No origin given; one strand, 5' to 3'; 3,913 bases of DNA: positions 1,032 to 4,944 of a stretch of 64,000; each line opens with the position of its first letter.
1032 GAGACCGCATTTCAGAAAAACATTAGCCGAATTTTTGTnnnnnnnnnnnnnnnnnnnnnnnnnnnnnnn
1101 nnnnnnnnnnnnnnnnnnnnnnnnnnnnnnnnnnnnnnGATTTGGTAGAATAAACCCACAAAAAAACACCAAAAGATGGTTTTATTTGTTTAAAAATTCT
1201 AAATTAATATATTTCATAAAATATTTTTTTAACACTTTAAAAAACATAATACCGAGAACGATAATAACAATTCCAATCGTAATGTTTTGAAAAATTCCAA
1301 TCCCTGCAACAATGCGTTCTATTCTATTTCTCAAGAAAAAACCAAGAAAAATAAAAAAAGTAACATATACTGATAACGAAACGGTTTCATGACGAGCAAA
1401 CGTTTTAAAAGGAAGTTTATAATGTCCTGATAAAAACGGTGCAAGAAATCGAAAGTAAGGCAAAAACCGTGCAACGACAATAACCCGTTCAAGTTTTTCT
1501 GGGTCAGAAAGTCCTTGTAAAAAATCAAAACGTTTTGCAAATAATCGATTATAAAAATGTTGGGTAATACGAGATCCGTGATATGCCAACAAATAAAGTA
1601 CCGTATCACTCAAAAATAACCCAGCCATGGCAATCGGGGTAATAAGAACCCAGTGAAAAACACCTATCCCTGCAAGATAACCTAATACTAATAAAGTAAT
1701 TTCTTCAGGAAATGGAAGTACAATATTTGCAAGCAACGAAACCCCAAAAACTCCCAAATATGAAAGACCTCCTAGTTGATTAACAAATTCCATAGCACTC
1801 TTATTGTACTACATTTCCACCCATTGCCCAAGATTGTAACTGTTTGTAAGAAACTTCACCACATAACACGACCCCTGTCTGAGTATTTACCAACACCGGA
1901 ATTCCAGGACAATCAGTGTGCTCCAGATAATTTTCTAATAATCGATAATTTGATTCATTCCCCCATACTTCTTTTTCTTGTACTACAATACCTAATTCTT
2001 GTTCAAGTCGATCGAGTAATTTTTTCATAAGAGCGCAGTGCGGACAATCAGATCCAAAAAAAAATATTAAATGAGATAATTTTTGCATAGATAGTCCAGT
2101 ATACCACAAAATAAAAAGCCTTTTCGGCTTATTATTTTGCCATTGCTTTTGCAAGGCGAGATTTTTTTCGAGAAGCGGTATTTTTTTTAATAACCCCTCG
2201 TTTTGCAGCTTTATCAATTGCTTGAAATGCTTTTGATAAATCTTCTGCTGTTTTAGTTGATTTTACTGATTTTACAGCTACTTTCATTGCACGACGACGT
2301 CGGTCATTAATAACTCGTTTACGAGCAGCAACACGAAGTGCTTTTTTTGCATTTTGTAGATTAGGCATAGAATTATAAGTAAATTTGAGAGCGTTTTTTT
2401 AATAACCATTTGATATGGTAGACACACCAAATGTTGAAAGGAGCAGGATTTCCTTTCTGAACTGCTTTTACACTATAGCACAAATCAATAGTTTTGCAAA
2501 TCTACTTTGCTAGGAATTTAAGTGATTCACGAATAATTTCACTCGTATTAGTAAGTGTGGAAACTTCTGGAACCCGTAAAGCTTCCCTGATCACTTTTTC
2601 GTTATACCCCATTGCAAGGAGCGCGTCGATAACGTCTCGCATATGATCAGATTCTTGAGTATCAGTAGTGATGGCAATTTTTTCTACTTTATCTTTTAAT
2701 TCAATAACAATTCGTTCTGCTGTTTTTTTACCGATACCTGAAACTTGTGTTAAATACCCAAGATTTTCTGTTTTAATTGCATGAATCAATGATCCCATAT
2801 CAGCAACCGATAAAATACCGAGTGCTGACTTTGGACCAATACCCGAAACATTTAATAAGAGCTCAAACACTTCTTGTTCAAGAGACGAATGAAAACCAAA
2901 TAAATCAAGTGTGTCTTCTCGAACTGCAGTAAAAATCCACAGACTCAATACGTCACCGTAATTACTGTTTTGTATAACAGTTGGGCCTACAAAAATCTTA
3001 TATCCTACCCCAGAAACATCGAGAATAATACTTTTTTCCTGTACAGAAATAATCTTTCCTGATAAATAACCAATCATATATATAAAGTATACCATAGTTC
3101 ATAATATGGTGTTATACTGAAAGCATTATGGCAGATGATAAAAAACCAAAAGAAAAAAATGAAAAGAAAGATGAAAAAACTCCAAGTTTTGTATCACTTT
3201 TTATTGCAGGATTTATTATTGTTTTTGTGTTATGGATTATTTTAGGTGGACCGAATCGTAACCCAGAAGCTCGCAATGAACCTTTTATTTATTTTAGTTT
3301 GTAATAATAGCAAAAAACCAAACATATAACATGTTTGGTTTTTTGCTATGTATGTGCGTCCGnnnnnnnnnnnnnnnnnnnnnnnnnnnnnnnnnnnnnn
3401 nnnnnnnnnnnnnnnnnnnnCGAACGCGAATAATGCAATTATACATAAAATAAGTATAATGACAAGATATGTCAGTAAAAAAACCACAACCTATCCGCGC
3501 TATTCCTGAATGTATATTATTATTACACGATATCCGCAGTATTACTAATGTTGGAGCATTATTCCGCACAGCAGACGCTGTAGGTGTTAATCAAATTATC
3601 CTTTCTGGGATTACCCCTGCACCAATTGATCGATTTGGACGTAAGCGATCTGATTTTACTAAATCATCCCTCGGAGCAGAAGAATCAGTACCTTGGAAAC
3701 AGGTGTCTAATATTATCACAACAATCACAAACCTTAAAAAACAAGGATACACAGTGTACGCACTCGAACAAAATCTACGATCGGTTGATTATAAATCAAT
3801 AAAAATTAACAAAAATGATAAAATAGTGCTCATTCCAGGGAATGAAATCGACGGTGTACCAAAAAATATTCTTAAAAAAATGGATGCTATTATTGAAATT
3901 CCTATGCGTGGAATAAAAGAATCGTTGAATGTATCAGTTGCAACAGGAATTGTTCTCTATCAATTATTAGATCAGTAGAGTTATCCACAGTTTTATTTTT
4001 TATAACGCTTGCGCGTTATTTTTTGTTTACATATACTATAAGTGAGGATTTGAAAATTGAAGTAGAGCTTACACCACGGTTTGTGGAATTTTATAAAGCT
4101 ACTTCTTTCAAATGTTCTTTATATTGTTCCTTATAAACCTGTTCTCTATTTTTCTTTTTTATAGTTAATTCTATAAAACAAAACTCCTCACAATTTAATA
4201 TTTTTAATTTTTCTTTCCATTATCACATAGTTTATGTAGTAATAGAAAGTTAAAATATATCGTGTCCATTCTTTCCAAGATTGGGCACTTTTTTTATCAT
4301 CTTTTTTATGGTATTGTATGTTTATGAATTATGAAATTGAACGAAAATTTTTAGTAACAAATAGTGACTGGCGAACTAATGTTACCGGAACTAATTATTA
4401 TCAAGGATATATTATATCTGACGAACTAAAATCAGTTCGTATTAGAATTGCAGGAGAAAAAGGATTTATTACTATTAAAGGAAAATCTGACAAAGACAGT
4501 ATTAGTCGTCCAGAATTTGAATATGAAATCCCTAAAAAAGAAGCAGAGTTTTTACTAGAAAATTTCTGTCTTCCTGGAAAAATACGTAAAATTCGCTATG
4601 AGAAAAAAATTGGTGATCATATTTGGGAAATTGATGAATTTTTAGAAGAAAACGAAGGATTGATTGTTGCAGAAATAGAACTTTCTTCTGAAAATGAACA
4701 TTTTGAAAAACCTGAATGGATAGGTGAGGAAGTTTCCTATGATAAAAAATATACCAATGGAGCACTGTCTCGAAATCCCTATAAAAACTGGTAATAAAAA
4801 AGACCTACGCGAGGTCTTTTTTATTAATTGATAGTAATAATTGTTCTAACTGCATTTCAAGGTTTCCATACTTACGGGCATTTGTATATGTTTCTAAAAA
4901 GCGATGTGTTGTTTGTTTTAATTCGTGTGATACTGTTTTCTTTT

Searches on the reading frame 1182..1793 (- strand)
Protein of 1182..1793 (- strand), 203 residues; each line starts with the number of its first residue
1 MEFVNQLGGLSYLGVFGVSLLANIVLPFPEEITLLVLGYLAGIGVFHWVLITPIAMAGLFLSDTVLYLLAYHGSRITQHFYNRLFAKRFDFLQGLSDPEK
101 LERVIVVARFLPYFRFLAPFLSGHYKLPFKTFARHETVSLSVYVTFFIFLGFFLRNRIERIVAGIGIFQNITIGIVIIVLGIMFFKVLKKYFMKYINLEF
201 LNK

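Call 16: search_protein_families(library=pfam, proteins=[window:1182-1793:-])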
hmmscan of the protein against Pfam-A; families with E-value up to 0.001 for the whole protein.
window:1182-1793:- (203 aa): 1 family
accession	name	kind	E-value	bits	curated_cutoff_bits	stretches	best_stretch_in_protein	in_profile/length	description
PF09335.16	VTT_dom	-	5.2e-09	37.1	33.9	1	28-151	1-121/123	VTT domain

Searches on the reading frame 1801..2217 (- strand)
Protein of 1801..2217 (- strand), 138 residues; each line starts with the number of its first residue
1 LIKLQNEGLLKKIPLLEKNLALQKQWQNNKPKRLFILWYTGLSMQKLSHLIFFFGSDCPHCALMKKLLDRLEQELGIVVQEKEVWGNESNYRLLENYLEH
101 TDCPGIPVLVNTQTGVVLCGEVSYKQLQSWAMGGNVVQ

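Call 16: search_protein_families(library=pfam, proteins=[window:1801-2217:-])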
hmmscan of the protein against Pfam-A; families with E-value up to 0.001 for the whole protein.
window:1801-2217:- (138 aa): 1 family
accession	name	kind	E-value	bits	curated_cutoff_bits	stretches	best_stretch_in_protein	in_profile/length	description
PF05768.20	Glrx-like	-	0.00032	21.4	26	1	50-130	2-75/77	Glutaredoxin-like domain (DUF836)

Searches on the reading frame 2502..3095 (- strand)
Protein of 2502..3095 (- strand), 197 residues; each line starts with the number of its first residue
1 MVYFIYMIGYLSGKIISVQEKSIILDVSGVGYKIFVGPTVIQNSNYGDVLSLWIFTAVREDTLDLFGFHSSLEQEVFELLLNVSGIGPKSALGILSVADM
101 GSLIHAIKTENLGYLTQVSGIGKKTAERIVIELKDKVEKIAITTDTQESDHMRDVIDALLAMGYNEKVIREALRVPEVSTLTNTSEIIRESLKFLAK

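Call 16: search_protein_families(library=pfam, proteins=[window:2502-3095:-])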
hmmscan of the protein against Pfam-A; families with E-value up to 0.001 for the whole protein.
window:2502-3095:- (197 aa): 6 families
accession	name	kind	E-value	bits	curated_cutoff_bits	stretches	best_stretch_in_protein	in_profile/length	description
PF01330.27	RuvA_N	-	9.5e-18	64.5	23.6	1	7-67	1-61/61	RuvA N terminal domain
PF14520.12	HHH_5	-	1.5e-16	61.1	27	1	77-135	1-57/57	Helix-hairpin-helix domain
PF07499.19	RuvA_C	-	5.1e-07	30.5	24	1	151-195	2-46/47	RuvA, C-terminal domain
PF00633.29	HHH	-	6.3e-07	29.4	24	0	115-130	13-28/30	Helix-hairpin-helix motif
PF21176.3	RecR_HhH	-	0.0003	21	27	0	115-133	8-26/45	RecR, helix-hairpin-helix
PF12826.13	HHH_2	-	0.00087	19.9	27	0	104-130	26-52/64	Helix-hairpin-helix motif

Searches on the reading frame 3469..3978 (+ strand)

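Call 16: search_protein_families(library=pfam, proteins=[window:3469-3978:+])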
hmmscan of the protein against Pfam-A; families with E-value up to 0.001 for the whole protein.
window:3469-3978:+ (169 aa): 1 family
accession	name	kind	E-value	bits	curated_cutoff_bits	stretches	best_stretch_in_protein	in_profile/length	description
PF00588.24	SpoU_methylase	-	2.8e-33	115.4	29.7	1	16-164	3-142/142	SpoU rRNA Methylase family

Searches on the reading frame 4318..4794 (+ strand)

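Call 16: search_protein_families(library=pfam, proteins=[window:4318-4794:+])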
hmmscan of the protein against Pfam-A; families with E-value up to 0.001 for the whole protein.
window:4318-4794:+ (158 aa): 1 family
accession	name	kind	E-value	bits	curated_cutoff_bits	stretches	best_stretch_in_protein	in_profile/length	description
PF01928.26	CYTH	-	1.7e-16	61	23.2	1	4-138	1-159/179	CYTH domain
